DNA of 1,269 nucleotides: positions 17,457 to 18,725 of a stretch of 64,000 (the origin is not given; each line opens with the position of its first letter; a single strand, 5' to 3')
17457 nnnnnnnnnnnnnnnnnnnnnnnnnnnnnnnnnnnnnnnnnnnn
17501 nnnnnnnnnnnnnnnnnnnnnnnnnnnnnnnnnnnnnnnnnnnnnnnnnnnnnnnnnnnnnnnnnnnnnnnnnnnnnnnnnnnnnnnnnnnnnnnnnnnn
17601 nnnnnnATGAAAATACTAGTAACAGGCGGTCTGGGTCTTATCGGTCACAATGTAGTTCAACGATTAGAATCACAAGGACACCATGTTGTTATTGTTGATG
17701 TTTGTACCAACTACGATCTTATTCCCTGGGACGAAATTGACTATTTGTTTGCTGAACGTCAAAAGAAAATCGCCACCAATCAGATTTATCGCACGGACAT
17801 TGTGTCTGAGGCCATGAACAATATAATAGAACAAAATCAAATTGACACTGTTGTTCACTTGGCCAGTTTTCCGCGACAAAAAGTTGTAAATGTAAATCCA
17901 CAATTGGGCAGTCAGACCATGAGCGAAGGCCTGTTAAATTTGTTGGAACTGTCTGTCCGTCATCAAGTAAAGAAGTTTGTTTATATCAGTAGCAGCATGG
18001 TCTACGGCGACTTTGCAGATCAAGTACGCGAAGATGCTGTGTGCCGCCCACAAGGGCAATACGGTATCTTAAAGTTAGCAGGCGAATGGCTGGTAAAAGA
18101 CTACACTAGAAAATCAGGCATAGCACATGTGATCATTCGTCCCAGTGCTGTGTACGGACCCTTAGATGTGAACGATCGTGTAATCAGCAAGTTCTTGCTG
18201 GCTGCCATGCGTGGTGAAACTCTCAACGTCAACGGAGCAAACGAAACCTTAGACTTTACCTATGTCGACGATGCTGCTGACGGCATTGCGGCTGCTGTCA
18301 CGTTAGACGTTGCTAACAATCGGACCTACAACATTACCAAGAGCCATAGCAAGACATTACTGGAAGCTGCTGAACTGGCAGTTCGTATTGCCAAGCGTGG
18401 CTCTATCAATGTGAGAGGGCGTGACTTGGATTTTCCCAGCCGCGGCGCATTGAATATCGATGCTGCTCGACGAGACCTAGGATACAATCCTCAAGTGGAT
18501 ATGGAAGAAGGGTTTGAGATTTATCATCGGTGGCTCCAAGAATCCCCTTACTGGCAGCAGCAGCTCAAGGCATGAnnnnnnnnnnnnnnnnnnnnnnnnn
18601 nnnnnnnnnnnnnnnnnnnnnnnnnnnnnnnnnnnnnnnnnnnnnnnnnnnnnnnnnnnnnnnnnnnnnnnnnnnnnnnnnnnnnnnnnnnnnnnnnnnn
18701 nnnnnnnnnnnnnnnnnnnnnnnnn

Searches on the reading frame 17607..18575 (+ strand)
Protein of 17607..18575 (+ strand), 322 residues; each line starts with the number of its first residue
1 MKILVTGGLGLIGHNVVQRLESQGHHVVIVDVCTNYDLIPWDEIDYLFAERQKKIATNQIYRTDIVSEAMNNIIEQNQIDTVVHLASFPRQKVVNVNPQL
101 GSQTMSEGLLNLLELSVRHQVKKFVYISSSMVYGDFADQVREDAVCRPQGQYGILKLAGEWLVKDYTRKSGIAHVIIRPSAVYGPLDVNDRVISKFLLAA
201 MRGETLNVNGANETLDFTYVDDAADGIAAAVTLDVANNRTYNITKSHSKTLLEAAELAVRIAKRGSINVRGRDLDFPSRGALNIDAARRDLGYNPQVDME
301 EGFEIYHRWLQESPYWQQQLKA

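Call 11: search_protein_families(library=pfam, proteins=[window:17607-18575:+], max_evalue=0.001)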
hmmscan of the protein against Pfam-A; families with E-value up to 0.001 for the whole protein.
window:17607-18575:+ (322 aa): 8 families
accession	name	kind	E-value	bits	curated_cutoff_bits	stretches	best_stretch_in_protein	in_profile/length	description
PF01370.27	Epimerase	-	7.1e-43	147.2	20.9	1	3-243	1-239/240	NAD dependent epimerase/dehydratase family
PF16363.11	GDP_Man_Dehyd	-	2.5e-34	119.7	27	1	4-304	1-330/332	GDP-mannose 4,6 dehydratase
PF04321.23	RmlD_sub_bind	-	2.4e-19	70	27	1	1-263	1-232/287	RmlD substrate binding domain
PF01073.25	3Beta_HSD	-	1.7e-13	50.7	22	1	4-231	1-230/280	3-beta hydroxysteroid dehydrogenase/isomerase family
PF02719.21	Polysacc_synt_2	-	1.5e-10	41.2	20.2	1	3-225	1-211/293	Polysaccharide biosynthesis protein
PF07993.18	NAD_binding_4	-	6.1e-08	32.6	20.1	1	76-224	86-255/258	Male sterility protein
PF08659.16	KR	-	4.3e-05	24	22.6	1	3-131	3-138/180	KR domain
PF13460.12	NAD_binding_10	-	0.00019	21.8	27.2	0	101-182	70-146/184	NAD(P)H-binding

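Call 63: search_protein_families(library=ncbifam, proteins=[window:17607-18575:+], max_evalue=0.00001)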
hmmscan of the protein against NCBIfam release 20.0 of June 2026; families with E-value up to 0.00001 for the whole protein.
window:17607-18575:+ (322 aa): 23 families
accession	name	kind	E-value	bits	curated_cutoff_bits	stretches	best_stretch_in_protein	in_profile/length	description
TIGR01181.1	dTDP_gluc_dehyt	equivalog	7.4e-34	117.3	365.1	1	2-319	1-320/321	dTDP-glucose 4,6-dehydratase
TIGR01179.1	galE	equivalog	2.8e-26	92.1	262.3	1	2-184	1-178/332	UDP-glucose 4-epimerase GalE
TIGR04180.1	EDH_00030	hypoth_equivalog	4.5e-21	75.2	475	1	3-257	1-251/297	NAD-dependent 4,6-dehydratase LegB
TIGR02197.1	heptose_epim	equivalog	1.5e-20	73.6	274.6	1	3-312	1-315/316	ADP-glyceromanno-heptose 6-epimerase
NF043036.1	ErythonDh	equivalog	2.4e-19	69.7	325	1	1-178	1-175/321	D-erythronate dehydrogenase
NF007582.0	PRK10217.1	equivalog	1.1e-18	67.4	698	1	2-318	3-339/355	dTDP-glucose 4,6-dehydratase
NF007490.0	PRK10084.1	subfamily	8.4e-18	64.5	649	1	1-321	1-345/361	dTDP-glucose 4,6-dehydratase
NF047922.1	GDPFucSynFcl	equivalog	1.4e-17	64.1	500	1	54-311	28-302/308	GDP-L-fucose synthase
NF007956.0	PRK10675.1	subfamily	3e-15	56.2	394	1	1-168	1-165/338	UDP-glucose 4-epimerase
NF042422.1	oxyalk_red_OleD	equivalog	1.7e-14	53.9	580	1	1-231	1-215/329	2-alkyl-3-oxoalkanoate reductase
TIGR01214.1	rmlD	equivalog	4.7e-14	52.2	224.05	1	2-274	1-238/285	dTDP-4-dehydrorhamnose reductase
NF011728.1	PRK15181.1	equivalog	9.1e-13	47.9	760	1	3-255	18-275/348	Vi polysaccharide biosynthesis UDP-N-acetylglucosaminuronic acid C-4 epimerase TviC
TIGR03466.1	HpnA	hypoth_equivalog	2.7e-12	46.2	367.65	1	1-231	1-217/327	hopanoid-associated sugar epimerase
NF042423.1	oxyalk_red_Shew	equivalog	2.2e-10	40.2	580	1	2-238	10-229/331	2-alkyl-3-oxoalkanoate reductase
NF041293.1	G6PDh_Azf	equivalog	7.4e-09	35.4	400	1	3-178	5-178/252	NAD-dependent glucose-6-phosphate dehydrogenase Azf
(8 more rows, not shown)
